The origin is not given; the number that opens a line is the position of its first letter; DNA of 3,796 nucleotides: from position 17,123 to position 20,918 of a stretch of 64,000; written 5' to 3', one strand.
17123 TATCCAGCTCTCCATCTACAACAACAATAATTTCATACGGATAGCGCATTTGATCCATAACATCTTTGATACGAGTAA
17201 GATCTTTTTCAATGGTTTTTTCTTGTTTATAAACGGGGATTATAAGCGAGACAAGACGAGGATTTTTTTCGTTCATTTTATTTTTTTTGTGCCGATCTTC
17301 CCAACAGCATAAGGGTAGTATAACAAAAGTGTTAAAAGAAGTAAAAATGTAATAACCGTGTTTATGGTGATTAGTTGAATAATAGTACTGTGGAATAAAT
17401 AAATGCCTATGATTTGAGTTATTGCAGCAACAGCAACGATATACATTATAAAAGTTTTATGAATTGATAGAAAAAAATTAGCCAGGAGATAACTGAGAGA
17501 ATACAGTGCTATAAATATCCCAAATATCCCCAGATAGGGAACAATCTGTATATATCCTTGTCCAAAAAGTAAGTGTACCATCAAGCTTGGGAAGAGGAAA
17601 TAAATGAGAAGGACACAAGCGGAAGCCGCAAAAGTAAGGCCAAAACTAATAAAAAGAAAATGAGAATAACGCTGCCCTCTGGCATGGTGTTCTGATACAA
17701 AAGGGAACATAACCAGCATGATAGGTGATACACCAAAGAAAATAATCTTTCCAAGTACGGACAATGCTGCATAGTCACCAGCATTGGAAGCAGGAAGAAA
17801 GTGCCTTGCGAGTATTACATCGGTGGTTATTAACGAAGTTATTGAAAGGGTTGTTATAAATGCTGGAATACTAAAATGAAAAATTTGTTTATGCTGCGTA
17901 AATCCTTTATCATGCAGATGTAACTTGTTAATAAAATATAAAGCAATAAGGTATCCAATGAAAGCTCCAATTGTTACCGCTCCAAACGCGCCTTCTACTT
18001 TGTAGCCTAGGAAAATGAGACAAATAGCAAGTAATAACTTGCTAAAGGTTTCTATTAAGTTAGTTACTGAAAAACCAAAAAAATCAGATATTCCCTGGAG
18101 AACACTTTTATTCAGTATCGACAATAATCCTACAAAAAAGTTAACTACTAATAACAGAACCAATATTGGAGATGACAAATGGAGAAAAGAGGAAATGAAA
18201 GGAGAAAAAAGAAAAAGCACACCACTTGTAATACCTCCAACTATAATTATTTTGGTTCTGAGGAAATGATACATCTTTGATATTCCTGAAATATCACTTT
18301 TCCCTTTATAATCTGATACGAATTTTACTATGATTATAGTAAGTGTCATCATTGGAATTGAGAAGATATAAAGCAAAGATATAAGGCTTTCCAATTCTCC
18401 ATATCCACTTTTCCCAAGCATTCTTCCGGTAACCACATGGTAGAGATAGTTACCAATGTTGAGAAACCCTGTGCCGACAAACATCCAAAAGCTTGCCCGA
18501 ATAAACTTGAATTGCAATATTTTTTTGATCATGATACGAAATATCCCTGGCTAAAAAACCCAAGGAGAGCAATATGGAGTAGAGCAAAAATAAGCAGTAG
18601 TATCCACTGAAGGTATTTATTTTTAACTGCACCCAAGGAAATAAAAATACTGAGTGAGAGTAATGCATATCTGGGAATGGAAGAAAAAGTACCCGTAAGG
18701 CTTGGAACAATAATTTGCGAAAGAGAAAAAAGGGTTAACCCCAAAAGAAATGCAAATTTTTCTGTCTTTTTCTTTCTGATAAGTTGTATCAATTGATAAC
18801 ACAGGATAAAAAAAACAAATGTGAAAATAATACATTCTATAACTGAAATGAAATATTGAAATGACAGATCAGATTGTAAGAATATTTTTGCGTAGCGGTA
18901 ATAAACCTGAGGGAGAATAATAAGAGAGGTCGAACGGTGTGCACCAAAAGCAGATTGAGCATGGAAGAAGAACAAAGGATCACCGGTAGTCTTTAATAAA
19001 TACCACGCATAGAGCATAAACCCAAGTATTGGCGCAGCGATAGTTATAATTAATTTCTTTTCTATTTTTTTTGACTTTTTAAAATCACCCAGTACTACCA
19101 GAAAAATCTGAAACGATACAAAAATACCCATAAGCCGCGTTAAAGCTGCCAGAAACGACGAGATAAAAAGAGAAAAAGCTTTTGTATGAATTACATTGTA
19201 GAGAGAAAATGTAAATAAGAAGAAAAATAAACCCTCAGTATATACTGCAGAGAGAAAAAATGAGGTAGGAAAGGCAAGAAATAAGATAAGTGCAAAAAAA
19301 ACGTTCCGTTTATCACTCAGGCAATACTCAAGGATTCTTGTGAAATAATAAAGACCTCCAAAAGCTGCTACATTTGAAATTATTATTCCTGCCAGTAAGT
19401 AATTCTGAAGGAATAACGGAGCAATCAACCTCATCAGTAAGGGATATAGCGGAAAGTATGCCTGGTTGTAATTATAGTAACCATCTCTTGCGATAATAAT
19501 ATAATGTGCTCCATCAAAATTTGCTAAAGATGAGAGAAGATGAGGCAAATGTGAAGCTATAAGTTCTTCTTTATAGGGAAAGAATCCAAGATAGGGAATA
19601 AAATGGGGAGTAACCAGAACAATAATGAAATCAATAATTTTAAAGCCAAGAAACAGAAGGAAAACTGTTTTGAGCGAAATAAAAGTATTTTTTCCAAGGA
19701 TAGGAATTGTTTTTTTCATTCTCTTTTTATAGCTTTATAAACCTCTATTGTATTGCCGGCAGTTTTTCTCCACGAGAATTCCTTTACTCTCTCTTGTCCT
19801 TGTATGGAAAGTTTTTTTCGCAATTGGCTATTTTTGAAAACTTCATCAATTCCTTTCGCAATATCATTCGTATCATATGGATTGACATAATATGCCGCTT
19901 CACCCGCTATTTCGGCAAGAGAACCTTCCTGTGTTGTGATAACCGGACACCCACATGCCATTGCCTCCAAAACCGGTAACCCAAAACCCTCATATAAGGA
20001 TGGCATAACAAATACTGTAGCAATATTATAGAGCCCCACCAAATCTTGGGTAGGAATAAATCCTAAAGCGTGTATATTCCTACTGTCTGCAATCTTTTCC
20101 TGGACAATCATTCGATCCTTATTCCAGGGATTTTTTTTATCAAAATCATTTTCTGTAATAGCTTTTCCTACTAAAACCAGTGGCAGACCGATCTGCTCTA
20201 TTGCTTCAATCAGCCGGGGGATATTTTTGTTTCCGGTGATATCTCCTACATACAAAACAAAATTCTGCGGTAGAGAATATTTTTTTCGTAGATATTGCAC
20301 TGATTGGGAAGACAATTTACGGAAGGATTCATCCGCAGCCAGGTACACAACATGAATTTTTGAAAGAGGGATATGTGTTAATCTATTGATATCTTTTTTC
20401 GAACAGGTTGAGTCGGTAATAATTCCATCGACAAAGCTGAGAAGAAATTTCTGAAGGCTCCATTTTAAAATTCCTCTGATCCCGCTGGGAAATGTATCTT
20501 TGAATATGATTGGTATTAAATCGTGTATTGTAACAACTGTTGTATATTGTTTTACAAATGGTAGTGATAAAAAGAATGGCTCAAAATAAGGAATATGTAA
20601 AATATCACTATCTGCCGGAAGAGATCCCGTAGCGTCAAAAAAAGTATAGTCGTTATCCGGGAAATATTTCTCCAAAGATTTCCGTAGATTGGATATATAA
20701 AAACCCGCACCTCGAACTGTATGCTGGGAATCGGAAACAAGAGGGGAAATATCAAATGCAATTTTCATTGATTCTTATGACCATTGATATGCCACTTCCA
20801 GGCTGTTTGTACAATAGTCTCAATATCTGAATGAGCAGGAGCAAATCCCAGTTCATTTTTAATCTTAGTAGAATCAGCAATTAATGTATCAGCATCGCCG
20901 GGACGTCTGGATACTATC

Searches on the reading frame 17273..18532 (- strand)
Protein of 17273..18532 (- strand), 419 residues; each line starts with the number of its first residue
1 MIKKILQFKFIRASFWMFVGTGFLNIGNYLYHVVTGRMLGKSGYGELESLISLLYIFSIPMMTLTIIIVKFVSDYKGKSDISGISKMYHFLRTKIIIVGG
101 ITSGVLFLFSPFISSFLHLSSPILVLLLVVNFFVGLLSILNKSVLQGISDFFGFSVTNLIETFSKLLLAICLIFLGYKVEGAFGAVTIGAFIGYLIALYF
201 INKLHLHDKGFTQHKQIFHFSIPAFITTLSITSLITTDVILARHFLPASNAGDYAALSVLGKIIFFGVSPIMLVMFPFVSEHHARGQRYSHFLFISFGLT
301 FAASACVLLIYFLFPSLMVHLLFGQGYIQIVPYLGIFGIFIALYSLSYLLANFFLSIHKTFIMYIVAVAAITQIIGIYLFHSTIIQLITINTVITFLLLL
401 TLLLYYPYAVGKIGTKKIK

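Call 45: search_protein_families(library=ncbifam, proteins=[window:17273-18532:-], max_evalue=0.001)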
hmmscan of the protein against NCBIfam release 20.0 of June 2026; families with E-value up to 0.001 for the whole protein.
window:17273-18532:- (419 aa): 0 families

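Call 87: search_protein_families(library=pfam, proteins=[window:17273-18532:-], max_evalue=0.01)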
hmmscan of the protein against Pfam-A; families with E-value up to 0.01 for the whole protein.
window:17273-18532:- (419 aa): 2 families
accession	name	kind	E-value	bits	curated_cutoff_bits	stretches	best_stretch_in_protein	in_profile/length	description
PF01943.22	Polysacc_synt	-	3.3e-15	56.7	28.2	1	13-281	4-272/274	Polysaccharide biosynthesis protein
PF13440.11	Polysacc_synt_3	-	3.8e-07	30.1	23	1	95-332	54-293/293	Polysaccharide biosynthesis protein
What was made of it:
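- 17273..18532 (-): MOP/Wzx-type flippase candidate in the same minus-strand gene string. Pfam Polysacc_synt 56.7 bits (call 87).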

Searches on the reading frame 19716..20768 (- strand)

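Call 45: search_protein_families(library=ncbifam, proteins=[window:19716-20768:-], max_evalue=0.001)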
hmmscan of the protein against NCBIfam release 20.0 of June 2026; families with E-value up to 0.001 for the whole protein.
window:19716-20768:- (350 aa): 35 families (the best 25 are shown)
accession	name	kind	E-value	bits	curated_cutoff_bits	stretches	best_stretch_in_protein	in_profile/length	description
TIGR02149.1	glgA_Coryne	subfamily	6.6e-33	114.4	302.4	1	75-347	107-390/391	glycogen synthase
TIGR04047.1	MSMEG_0565_glyc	hypoth_equivalog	9e-27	94.1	259.85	1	149-345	173-372/373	MSMEG_0565 family glycosyltransferase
NF038295.1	EPS_HpsP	equivalog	4.8e-20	71.9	550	1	155-347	192-387/388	hormogonium polysaccharide biosynthesis glycosyltransferase HpsP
TIGR03449.1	mycothiol_MshA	equivalog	3.8e-19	68.9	462.5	1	229-347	283-403/406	D-inositol-3-phosphate glycosyltransferase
NF053787.1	GlcN_PG_synth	equivalog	3.4e-18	65.6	480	1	123-347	151-359/361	N-acetylglucosaminyl phosphatidylglycerol synthase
TIGR03088.1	stp2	hypoth_equivalog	1.6e-16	60.4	409.05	1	105-345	129-371/374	TIGR03088 family PEP-CTERM/XrtA system glycosyltransferase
NF047684.1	TeichurnBiosyTuaC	equivalog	2.7e-16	59.5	550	1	149-347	199-389/391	teichuronic acid biosynthesis protein TuaC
NF041876.1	EPS_EpsE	equivalog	4e-16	59.2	400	1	228-337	274-386/389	exopolysaccharide biosynthesis GT4 family glycosyltransferase EpsE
TIGR04157.1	glyco_rSAM_CFB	subfamily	1.3e-15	57.3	400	1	108-301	165-353/406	TIGR04157 family glycosyltransferase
TIGR03999.1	thiol_BshA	equivalog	2.5e-15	56.3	273.7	1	160-347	189-373/375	N-acetyl-alpha-D-glucosaminyl L-malate synthase BshA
NF050063.1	ProtGlycPglJ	equivalog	2.6e-14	53.2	500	1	97-342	129-361/363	N-acetylgalactosamine-N,N'-diacetylbacillosaminyl-diphospho-undecaprenol 4-alpha-N-acetylgalactosaminyltransferase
NF041010.1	glycosy_Agl16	equivalog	3.7e-14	52.3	575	1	98-346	119-350/352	glycosylation protein Agl16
NF012028.0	PRK15484.1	subfamily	3.6e-13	49.4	618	1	153-338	176-369/380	lipopolysaccharide N-acetylglucosaminyltransferase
TIGR02470.1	sucr_synth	equivalog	6.6e-13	47.7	810.4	1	251-337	645-738/784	sucrose synthase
TIGR02472.1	sucr_P_syn_N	equivalog_domain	5e-12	45.4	576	1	251-335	342-429/439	sucrose-phosphate synthase, putative, glycosyltransferase domain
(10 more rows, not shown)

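Call 87: search_protein_families(library=pfam, proteins=[window:19716-20768:-], max_evalue=0.01)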
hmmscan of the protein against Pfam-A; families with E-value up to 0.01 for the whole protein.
window:19716-20768:- (350 aa): 6 families
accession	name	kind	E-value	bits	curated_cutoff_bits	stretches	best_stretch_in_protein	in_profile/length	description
PF00534.26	Glycos_transf_1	-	3.2e-32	111.9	26.4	1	167-326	14-171/172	Glycosyl transferases group 1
PF13692.12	Glyco_trans_1_4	-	7.3e-25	88.3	27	1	170-313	3-142/142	Glycosyl transferases group 1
PF13524.12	Glyco_trans_1_2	-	1.3e-10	41.9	25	1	185-337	4-139/144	Glycosyl transferase-like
PF20706.3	GT4-conflict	-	1.9e-08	34.1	26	1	242-335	274-380/385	Family 4 Glycosyltransferase in conflict systems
PF13439.12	Glyco_transf_4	-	4e-08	33.9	28.5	1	53-147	72-168/170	Glycosyltransferase Family 4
PF00982.27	Glyco_transf_20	-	7.8e-05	22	32.5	1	238-321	360-447/473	Glycosyltransferase family 20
